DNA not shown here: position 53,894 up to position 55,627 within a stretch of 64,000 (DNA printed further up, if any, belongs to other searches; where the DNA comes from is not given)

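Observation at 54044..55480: Lower-GC single gene: novel ~330-aa N-terminal region fused to a PD-(D/E)xK (Mrr-cat-like) nuclease core, bracketed by REP clusters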

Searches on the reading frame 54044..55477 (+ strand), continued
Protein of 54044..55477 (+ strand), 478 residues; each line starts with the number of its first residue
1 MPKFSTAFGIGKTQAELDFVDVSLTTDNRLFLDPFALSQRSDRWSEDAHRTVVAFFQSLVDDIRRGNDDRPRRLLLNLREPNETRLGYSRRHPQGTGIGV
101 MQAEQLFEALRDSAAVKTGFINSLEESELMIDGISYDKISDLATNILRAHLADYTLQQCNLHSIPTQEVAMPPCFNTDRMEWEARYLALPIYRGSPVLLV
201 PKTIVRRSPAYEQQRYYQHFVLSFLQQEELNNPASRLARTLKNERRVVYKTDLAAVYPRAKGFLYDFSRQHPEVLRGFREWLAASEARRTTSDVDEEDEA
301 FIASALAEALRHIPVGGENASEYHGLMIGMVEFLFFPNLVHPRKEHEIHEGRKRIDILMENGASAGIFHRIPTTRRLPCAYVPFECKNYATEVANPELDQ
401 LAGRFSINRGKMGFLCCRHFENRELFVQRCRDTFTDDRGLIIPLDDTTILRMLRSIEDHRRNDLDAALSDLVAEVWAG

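Call 38: predict_structure(alignment_id=A1)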
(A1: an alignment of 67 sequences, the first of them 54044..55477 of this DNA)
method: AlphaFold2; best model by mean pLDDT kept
length: 478 residues; sequences in the alignment: 67
mean_pLDDT: 93.7   pTM: 0.92
mean pLDDT of the five models: 93.7, 93.3, 93.2, 92.6, 92.5
residues with pLDDT >= 90: 414; 70-90: 53; 50-70: 8; < 50: 3
segments of 3 or more residues with pLDDT < 50: 95-97
pLDDT, mean of each block of 10 residues (from residue 1): 95 97 94 97 97 97 96 91 87 56 93 95 94 94 97 98 98 96 97 97 95 97 98 95 96 97 97 97 92 85 98 94 96 97 89 92 95 92 93 80 91 96 94 95 97 97 96 88
secondary structure, 60 per line:
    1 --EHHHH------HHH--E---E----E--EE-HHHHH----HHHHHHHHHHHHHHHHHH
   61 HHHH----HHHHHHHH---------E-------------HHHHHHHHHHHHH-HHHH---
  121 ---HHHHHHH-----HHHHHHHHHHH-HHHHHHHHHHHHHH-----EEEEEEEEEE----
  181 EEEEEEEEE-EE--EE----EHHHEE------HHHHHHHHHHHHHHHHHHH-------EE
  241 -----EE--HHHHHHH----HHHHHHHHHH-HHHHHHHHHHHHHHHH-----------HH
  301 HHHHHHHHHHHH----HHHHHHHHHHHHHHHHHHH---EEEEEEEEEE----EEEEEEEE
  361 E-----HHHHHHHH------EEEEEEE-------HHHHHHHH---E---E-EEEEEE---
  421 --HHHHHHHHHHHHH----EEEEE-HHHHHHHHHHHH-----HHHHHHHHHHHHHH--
elements in order: H4-7 H34-38 H43-64 H69-76 H100-112 H114-117 H124-130 H136-146 H148-161 E167-176 E181-189 H213-231 H250-256 H261-270 H272-287 H299-312 H317-335 E339-348 E353-361 H367-374 E381-387 H395-402 E412-417 H423-435 E440-444 H446-457 H463-476

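Call 42: fold_search(model_id=the predicted structure, library=pdb)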
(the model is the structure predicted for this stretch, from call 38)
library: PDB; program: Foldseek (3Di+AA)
matches with E <= 10: 79; with E <= 0.001: 0
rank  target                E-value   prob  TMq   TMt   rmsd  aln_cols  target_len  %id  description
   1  1xmx                  3.2e-02  0.91  0.20  0.24  12.3       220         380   13  Crystal structure of protein VC1899 from Vibrio cholerae (released 2004-11-16)
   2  5lhc_A                3.9e-02  0.91  0.24  0.21  13.3       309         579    9  The structure of D456A mutant of Nt.BspD6I nicking endonuclease at 0.24 nm resolution . (released 2017-08-16)
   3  5liz                  6.0e-02  0.91  0.25  0.21  13.4       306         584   10  The structure of Nt.BspD6I nicking endonuclease with all cysteines mutated by serine residues at 0.19 nm resolution . (released 2017-08-02)
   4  2ewf                  6.3e-02  0.77  0.24  0.20  13.9       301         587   12  Crystal structure of the site-specific DNA nickase N.BspD6I (released 2006-11-21)
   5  5lhc_B                8.2e-02  0.85  0.24  0.20  13.3       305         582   10  The structure of D456A mutant of Nt.BspD6I nicking endonuclease at 0.24 nm resolution . (released 2017-08-16)
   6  2fok_B                1.0e-01  0.23  0.22  0.19  20.9       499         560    9  STRUCTURE OF RESTRICTION ENDONUCLEASE FOKI (released 1998-06-17)
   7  6qnz_A                1.2e-01  0.75  0.24  0.20  13.5       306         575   10  Crystal structure of the site-specific DNA nickase N.BspD6I E418A Mutant (released 2020-03-04)
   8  5liq_A                1.3e-01  0.72  0.24  0.20  13.4       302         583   11  The structure of C160S,C508S,C578S mutant of Nt.BspD6I nicking endonuclease at 0.185 nm resolution . (released 2017-08-02)
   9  5liq_B                1.4e-01  0.72  0.24  0.20  13.1       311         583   10  The structure of C160S,C508S,C578S mutant of Nt.BspD6I nicking endonuclease at 0.185 nm resolution . (released 2017-08-02)
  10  6qnz_B                1.4e-01  0.57  0.22  0.19  14.2       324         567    9  Crystal structure of the site-specific DNA nickase N.BspD6I E418A Mutant (released 2020-03-04)
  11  1fok_A                1.6e-01  0.87  0.22  0.19   8.1       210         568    8  STRUCTURE OF RESTRICTION ENDONUCLEASE FOKI BOUND TO DNA (released 1997-12-03)
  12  2fok_A                1.9e-01  0.15  0.21  0.19  21.5       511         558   10  STRUCTURE OF RESTRICTION ENDONUCLEASE FOKI (released 1998-06-17)
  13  7bdv_B                6.5e-01  0.10  0.15  0.21  26.1       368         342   14  Structure of Can2 from Sulfobacillus thermosulfidooxidans in complex with cyclic tetra-adenylate (cA4) (released 2021-03-03)
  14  7edb_B                1.0e+00  0.18  0.21  0.27  18.1       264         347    9  EcoT38I restriction endonuclease complexed with DNA (released 2022-03-16)
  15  2au3                  1.3e+00  0.06  0.13  0.15  16.9       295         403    8  Crystal Structure of the Aquifex aeolicus primase (Zinc Binding and RNA Polymerase Domains) (released 2005-11-15)
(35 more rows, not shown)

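Call 43: fold_search(model_id=the predicted structure, library=viral)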
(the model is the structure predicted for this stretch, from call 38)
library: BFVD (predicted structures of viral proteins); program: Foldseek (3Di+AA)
matches with E <= 10: 137; with E <= 0.001: 0
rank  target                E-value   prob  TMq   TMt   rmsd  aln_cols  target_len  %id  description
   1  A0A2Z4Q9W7            1.9e-03  0.99  0.20  0.39  19.9       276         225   13  (no name in the UniProt tables at hand)
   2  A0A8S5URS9            1.0e-02  0.99  0.21  0.29  15.5       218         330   10  Restriction endonuclease [Siphoviridae sp. cthae16]
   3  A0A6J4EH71            1.7e-02  0.91  0.15  0.26  12.0       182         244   16  (no name in the UniProt tables at hand)
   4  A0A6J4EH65            1.7e-02  0.60  0.13  0.25  13.7       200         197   15  (no name in the UniProt tables at hand)
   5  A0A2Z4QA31            1.9e-02  0.94  0.20  0.39  20.6       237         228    9  (no name in the UniProt tables at hand)
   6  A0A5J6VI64            2.5e-02  0.97  0.20  0.42  16.6       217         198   11  Restriction endonuclease type IV Mrr domain-containing protein [Megaviridae environmental sample]
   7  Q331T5                3.3e-02  0.96  0.21  0.42  10.7       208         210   14  (no name in the UniProt tables at hand)
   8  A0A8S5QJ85            4.0e-02  1.00  0.23  0.37   4.2       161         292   13  Restriction endonuclease [Siphoviridae sp. ctezl47]
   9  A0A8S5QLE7            6.9e-02  0.90  0.19  0.32  16.9       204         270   11  Restriction endonuclease [Siphoviridae sp. ctVCm11]
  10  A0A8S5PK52            7.6e-02  0.84  0.21  0.38  19.7       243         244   11  Restriction endonuclease [Siphoviridae sp. ctXBp18]
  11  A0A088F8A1            7.6e-02  0.72  0.15  0.41  14.6       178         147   15  (no name in the UniProt tables at hand)
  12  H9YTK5                9.9e-02  0.92  0.12  0.49  10.1       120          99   10  (no name in the UniProt tables at hand)
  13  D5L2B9                1.1e-01  0.84  0.19  0.45   9.9       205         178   11  Restriction endonuclease type IV Mrr domain-containing protein [uncultured virus]
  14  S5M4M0                1.2e-01  0.44  0.18  0.29  23.9       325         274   10  Uncharacterized protein [Bacillus phage JL]
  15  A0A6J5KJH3            1.7e-01  0.54  0.13  0.27   7.3       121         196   13  Uncharacterized protein [uncultured Caudovirales phage]
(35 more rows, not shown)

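Call 48: search_protein_families(library=pfam, alignment_id=A1, max_evalue=0.1)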
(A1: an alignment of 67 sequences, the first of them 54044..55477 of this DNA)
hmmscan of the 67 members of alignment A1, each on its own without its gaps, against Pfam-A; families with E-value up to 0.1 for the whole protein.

A. member 1, window:54044-55477:+ (478 aa): 0 families

B. families by the number of members that match (of 67 scanned): 22 families
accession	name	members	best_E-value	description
PF04471.18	Mrr_cat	16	0.00082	Restriction endonuclease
PF13588.12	HSDR_N_2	5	0.0011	Type I restriction enzyme R protein N terminus (HSDR_N)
PF10356.15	RRG7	4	0.0033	Required for respiratory growth protein 7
PF05871.18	ESCRT-II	1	0.011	ESCRT-II complex subunit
PF24740.1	DUF7691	1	0.012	Domain of unknown function (DUF7691)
PF06763.17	Minor_tail_Z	1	0.017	Prophage minor tail protein Z (GPZ)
PF03489.22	SapB_2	1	0.021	Saposin-like type B, region 2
PF18493.6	DUF5617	1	0.034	Domain of unknown function (DUF5617)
PF14550.11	Peptidase_S78_2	1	0.037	Putative phage serine protease XkdF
PF11732.13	Thoc2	1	0.039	Transcription- and export-related complex subunit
PF06810.17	Phage_scaffold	1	0.042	Phage capsid assembly scaffolding protein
PF02845.22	CUE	1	0.043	CUE domain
PF24955.1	DrmE_N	1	0.044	DrmE-like N-terminal domain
PF15219.11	TEX12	1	0.046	Testis-expressed 12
PF13256.11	DUF4047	1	0.046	Domain of unknown function (DUF4047)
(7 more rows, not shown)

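Call 49: search_protein_families(library=pfam, proteins=[P0128, P0247, P0252, P0261, P0267, P0270, P0258, P0265], max_evalue=0.01)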
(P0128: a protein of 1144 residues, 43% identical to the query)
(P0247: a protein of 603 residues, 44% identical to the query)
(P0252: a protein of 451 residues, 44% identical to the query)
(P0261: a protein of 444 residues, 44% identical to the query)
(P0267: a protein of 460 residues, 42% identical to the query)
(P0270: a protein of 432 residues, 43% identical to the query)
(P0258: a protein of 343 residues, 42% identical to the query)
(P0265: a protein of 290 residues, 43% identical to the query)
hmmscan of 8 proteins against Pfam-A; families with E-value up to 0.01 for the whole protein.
P0128 (1144 aa): 1 family
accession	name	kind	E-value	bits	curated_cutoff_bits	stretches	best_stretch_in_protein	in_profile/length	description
PF01048.26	PNP_UDP_1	-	5.9e-20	72.1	25.1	2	800-943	2-133/233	Phosphorylase superfamily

P0247 (603 aa): 1 family
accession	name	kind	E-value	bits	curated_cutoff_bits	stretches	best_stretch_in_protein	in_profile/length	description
PF12770.12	CHAT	-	1.7e-06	28.1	24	1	420-577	102-269/289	CHAT domain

P0252 (451 aa): 0 families

P0261 (444 aa): 0 families

P0267 (460 aa): 0 families

P0270 (432 aa): 0 families

P0258 (343 aa): 0 families

P0265 (290 aa): 0 families

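Call 50: search_protein_families(library=padloc, proteins=[P0128, P0247, P0252, P0261, P0267, P0270, P0258, P0265], max_evalue=0.001)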
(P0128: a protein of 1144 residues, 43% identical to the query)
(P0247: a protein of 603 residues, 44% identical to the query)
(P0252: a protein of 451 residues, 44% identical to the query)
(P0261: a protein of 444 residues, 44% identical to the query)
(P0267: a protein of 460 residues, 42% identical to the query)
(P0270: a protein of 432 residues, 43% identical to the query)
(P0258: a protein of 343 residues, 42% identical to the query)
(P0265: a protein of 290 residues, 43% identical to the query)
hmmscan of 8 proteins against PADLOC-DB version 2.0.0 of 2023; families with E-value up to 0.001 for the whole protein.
P0128 (1144 aa): 4 families
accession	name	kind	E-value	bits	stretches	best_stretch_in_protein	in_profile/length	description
PDLC04597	PDC-M36A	-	2.1e-44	150.1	2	2-228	6-233/457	-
PDLC04726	PDC-M60C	-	4.4e-41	139.1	2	790-917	141-265/407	-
PDLC00759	Effector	-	5.6e-26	89.1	2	793-922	237-364/506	PN-superfamily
PDLC04598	PDC-M36A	-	3.8e-08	31.1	1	128-220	3-98/330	-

P0247 (603 aa): 3 families
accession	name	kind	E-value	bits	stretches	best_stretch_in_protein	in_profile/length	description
PDLC04597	PDC-M36A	-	6.6e-38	128.7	1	39-273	6-237/457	-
PDLC04598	PDC-M36A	-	4.9e-11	40.6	1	169-276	3-114/330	-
PDLC02016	SAVED_CHAT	-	3.7e-06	24.1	1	458-570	344-452/498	-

P0252 (451 aa): 3 families
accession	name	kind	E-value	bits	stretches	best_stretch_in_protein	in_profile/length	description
PDLC04597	PDC-M36A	-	2e-32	110.6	1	10-249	6-245/457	-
PDLC04598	PDC-M36A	-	3.2e-09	34.7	1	137-248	4-117/330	-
PDLC04449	PDC-M14B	-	0.0006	17.4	0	356-440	175-259/267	-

P0261 (444 aa): 2 families
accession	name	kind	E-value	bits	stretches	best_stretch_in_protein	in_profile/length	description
PDLC04597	PDC-M36A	-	1.6e-26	91.2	1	14-233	8-228/457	-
PDLC04598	PDC-M36A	-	2.8e-07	28.3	1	139-231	4-99/330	-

P0267 (460 aa): 2 families
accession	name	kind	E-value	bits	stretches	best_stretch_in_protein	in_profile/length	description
PDLC04597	PDC-M36A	-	3.8e-36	122.9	1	16-252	6-247/457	-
PDLC04598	PDC-M36A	-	1.1e-11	42.8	1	142-236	3-100/330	-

P0270 (432 aa): 3 families
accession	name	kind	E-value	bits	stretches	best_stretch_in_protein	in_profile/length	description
PDLC04597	PDC-M36A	-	8e-28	95.4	1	6-249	9-251/457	-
PDLC04598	PDC-M36A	-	2.6e-06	25.1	1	132-220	6-97/330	-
PDLC04448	PDC-M14B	-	1.1e-05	23.2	1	309-416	142-249/275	-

P0258 (343 aa): 2 families
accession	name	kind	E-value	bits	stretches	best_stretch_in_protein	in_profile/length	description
PDLC04597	PDC-M36A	-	2.6e-31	106.9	1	7-228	6-228/457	-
PDLC04598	PDC-M36A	-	1.2e-07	29.6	1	134-225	4-98/330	-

P0265 (290 aa): 2 families
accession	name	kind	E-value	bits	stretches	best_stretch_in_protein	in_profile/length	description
PDLC04597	PDC-M36A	-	7.2e-33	112.1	1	2-228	6-232/457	-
PDLC04598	PDC-M36A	-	2e-09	35.3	1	128-221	3-98/330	-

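Call 64: find_related_loci(query=A1, collection=viral_contigs, flank=6000)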
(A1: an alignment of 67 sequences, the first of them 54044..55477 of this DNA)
Query A1 (478 aa) in viral_contigs; peptide patterns used: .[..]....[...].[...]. (x = any residue, [..] = any of these).
53 stretches matched a pattern; 23 encode a relative of the query (tblastn E <= 1e-3); 23 distinct loci.
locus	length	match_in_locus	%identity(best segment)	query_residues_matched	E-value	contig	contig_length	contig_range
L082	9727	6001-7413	44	3-475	6e-132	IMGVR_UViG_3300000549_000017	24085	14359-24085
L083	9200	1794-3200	42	3-470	1e-126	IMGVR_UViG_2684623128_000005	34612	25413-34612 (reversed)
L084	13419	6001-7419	44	3-470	7e-123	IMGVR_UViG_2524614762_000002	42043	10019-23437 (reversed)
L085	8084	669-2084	41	3-471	6e-116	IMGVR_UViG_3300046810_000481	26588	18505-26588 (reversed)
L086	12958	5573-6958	42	3-464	9e-115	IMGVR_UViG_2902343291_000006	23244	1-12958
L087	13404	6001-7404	41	3-462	8e-110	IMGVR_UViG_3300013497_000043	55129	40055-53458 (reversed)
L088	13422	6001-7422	39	3-474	4e-106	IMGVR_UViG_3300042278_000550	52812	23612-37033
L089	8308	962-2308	39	3-449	1e-102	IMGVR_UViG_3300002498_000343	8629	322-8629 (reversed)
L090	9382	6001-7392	39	3-458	4e-101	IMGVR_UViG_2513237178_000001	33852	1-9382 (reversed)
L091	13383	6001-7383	39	3-463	2e-100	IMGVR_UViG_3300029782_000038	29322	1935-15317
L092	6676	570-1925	39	3-453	4e-97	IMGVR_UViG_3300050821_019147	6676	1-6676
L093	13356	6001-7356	39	3-453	5e-95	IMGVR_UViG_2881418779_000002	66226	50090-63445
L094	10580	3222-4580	37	3-453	4e-94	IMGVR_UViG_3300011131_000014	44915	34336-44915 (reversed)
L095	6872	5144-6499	35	3-452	2e-92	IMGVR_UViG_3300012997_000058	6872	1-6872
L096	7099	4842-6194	37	5-453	3e-91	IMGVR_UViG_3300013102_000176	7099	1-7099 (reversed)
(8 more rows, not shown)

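Call 65: find_encoding_contigs(protein=P0033, flank=8000, max_places=1)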
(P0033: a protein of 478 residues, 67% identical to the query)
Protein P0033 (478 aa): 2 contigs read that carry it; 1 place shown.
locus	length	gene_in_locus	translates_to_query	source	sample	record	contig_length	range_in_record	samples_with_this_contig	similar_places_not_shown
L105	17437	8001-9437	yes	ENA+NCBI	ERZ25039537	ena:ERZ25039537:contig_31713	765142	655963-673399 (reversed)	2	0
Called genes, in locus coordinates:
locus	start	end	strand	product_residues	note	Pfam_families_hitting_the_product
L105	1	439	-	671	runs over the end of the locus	-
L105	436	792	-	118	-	-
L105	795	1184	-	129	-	-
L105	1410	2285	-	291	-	PF08281:Sigma70_r4_2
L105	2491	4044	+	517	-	PF01867:Cas_Cas1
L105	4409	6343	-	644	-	PF00069:Pkinase (weak)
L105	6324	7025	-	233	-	PF13672:PP2C_2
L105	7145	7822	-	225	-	PF00092:VWA (weak)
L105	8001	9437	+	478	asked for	PF28123:DUF8370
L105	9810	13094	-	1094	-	PF25183:OMP_b-brl_4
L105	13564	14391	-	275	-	PF00106:adh_short, PF13561:adh_short_C2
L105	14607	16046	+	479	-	PF00072:Response_reg, PF00158:Sigma54_activat, PF14532:Sigma54_activ_2, PF07728:AAA_5 (weak), PF25601:AAA_lid_14, PF02954:HTH_8, PF13556:HTH_30 (weak)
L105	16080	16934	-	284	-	PF07505:DUF5131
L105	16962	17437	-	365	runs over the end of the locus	-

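Call 66: find_encoding_contigs(protein=P0061, flank=8000, max_places=1)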
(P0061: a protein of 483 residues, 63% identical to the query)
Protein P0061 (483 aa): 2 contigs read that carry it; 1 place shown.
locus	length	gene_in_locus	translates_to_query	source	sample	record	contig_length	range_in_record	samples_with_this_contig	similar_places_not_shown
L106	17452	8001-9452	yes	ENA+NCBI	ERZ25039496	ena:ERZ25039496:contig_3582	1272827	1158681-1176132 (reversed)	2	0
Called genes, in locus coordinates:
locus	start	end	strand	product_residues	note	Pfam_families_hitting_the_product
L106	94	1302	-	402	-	PF05065:Phage_capsid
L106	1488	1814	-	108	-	-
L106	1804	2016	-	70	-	PF12728:HTH_17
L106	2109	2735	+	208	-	-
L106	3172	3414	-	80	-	-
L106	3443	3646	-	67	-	-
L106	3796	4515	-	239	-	-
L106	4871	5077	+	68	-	-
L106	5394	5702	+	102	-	-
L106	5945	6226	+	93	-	-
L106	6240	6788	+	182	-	PF08937:ThsB_TIR (weak)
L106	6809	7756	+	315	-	PF00656:Peptidase_C14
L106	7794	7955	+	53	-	-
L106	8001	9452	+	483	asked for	PF28123:DUF8370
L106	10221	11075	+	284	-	PF08867:FRG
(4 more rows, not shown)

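Call 67: find_encoding_contigs(protein=P0087, flank=8000, max_places=1)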
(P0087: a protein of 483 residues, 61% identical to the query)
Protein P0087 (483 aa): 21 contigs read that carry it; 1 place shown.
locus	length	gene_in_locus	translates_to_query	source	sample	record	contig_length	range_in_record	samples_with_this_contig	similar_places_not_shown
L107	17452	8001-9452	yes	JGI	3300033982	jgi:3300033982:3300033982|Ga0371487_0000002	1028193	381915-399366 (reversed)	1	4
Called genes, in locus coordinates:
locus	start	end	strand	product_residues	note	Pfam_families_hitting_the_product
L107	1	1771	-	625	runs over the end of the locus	PF00144:Beta-lactamase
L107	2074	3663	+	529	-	-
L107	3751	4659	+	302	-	PF01145:Band_7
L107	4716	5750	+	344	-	PF07470:Glyco_hydro_88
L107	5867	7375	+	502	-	PF00370:FGGY_N, PF02782:FGGY_C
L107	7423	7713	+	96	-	-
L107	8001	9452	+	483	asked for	PF28123:DUF8370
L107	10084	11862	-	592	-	PF00575:S1 (weak), PF13509:S1_2 (faint), PF21710:Spt6_S1 (faint), PF00575:S1, PF23459:S1_RRP5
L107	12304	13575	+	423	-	PF01408:GFO_IDH_MocA, PF22725:GFO_IDH_MocA_C3 (weak)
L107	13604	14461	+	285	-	PF01261:AP_endonuc_2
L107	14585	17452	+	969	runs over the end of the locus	PF01411:tRNA-synt_2c, PF07973:tRNA_SAD, PF02272:DHHA1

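Call 71: find_homologous_proteins(query=P0247)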
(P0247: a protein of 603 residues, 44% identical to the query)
Query P0247 (603 aa): 240 proteins with E <= 0.001 among 8000 candidates; the best 120 are listed.
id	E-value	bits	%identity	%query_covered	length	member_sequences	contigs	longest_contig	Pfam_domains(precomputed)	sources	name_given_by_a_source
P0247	0.0e+0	1371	100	100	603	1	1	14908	PF28123.1,PF12770.13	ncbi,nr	ncbi:MAG: hypothetical protein P4L84_34070 [Isosphaeraceae bacterium]|nr:hypothetical protein [Isosp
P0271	0.0e+0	1148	83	99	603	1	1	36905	PF28123.1,PF12770.13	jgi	jgi:hypothetical protein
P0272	0.0e+0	1103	80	100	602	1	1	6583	PF28123.1,PF12770.13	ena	-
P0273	0.0e+0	1041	81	96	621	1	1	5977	PF28123.1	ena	-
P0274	7.5e-268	908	68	94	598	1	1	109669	PF28123.1,PF12770.13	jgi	jgi:hypothetical protein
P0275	1.3e-176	607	67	68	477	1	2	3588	PF28123.1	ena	-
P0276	7.6e-169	582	70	58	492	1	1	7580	PF28123.1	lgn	-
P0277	4.5e-163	562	67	60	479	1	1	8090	PF28123.1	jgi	jgi:hypothetical protein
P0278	1.5e-162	561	66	62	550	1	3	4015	PF28123.1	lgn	-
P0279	2.2e-159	550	65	64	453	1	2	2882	PF28123.1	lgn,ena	-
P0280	4.8e-147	510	66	56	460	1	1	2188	PF28123.1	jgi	jgi:hypothetical protein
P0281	6.3e-146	506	63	59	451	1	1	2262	PF28123.1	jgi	jgi:hypothetical protein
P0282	2.2e-144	501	63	60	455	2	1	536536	PF28123.1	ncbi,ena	-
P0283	1.8e-134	468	63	55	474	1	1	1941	PF28123.1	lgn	-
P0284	3.2e-126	441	60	58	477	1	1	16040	PF28123.1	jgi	jgi:hypothetical protein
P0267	8.5e-119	416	55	58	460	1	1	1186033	PF28123.1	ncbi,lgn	-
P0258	1.7e-82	296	45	57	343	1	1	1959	PF28123.1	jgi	jgi:hypothetical protein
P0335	7.7e-79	284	48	47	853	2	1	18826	PF13365.13,PF19955.6,PF28123.1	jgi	jgi:hypothetical protein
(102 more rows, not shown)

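Call 72: find_encoding_contigs(protein=P0274, flank=8000, max_places=1)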
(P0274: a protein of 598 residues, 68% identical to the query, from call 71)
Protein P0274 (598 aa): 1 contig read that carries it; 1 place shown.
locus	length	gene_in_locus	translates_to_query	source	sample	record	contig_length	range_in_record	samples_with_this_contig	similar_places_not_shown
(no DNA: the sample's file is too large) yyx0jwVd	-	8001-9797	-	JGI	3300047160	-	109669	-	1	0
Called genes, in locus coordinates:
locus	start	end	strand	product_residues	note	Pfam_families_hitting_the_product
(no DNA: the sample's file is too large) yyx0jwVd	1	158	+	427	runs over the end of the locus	PF09594:GT87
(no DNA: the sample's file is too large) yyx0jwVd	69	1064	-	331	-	PF01408:GFO_IDH_MocA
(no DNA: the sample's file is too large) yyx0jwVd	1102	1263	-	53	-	-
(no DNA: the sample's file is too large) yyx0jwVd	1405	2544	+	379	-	-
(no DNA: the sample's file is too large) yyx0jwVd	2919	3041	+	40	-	-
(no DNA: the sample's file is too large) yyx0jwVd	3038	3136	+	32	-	-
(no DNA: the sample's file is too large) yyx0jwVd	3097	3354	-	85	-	PF08980:DUF1883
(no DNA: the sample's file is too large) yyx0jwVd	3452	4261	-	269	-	PF00899:ThiF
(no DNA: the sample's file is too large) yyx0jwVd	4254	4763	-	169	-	-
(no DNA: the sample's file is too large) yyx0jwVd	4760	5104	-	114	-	-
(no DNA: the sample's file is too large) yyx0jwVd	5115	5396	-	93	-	-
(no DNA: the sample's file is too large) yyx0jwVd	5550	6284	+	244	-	PF04542:Sigma70_r2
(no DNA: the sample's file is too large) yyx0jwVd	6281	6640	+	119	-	-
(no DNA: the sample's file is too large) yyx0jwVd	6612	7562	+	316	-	PF06114:Peptidase_M78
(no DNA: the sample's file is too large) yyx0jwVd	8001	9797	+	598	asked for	PF28123:DUF8370, PF12770:CHAT (faint)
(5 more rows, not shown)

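Call 73: find_encoding_contigs(protein=P0271, flank=8000, max_places=1)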
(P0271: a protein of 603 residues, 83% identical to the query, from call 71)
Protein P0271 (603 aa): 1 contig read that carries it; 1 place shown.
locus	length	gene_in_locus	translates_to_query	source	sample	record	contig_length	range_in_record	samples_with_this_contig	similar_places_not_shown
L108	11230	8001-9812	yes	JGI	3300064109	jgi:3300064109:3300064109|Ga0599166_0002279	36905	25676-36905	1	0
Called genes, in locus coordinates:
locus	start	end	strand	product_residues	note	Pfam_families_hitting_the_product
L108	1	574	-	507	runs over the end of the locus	PF20254:DMFA2_C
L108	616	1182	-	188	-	-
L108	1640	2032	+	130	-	-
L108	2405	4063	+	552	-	PF12697:Abhydrolase_6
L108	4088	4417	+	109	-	-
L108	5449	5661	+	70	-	-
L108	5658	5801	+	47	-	-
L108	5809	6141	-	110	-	-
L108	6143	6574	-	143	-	-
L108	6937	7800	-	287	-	PF26109:WHD_BrxR, PF13280:WYL, PF26107:BrxR_CTD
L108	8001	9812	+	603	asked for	PF28123:DUF8370, PF12770:CHAT (faint)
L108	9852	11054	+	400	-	-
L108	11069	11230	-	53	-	?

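Call 74: find_encoding_contigs(protein=P0335, flank=8000, max_places=1)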
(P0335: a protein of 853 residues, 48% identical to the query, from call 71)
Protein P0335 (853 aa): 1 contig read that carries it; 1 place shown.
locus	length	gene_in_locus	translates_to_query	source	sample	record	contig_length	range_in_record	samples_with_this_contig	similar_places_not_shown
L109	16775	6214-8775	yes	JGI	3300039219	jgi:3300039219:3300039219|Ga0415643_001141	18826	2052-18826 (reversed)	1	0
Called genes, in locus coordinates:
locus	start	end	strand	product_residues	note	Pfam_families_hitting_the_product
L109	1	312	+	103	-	?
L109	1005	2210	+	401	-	PF00004:AAA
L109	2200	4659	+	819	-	PF00082:Peptidase_S8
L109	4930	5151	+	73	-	PF09954:DUF2188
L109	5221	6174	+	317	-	PF08357:SEFIR, PF13676:TIR_2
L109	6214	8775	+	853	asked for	PF28123:DUF8370, PF19955:EAD1, PF13365:Trypsin_2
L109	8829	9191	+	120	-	-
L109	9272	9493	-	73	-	-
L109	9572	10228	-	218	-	-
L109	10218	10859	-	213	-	-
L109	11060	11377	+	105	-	-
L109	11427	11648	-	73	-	-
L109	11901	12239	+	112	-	-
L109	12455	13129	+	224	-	PF08722:Tn7_TnsA-like_N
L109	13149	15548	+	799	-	-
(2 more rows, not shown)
